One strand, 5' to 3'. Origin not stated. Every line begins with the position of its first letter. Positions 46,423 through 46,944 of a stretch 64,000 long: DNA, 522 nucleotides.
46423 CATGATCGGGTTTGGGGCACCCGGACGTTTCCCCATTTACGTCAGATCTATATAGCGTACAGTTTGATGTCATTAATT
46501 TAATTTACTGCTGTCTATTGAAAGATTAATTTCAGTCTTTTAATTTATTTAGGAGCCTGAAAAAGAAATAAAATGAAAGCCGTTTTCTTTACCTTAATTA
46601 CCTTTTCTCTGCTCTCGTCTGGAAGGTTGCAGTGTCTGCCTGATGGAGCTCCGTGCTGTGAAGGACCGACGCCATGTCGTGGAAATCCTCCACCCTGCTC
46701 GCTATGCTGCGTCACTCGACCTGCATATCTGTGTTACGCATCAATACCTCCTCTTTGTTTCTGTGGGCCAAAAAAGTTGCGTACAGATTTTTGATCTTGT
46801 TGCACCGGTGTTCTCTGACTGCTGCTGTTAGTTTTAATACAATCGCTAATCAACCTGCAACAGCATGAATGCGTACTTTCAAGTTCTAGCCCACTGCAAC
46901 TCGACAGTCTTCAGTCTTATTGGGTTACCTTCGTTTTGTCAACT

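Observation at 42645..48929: Tandem cathepsin B-like proteases carrying a C-terminal cystatin-like extension and hydrophobic tail, with a truncated pseudogene between them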

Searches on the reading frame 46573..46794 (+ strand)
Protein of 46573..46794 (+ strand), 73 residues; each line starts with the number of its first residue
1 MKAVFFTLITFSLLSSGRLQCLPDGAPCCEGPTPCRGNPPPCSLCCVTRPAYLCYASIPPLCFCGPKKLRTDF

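Call 54: search_protein_families(library=pfam, proteins=[window:46573-46794:+], max_evalue=0.01)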
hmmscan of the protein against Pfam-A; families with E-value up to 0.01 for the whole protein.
window:46573-46794:+ (73 aa): 0 families
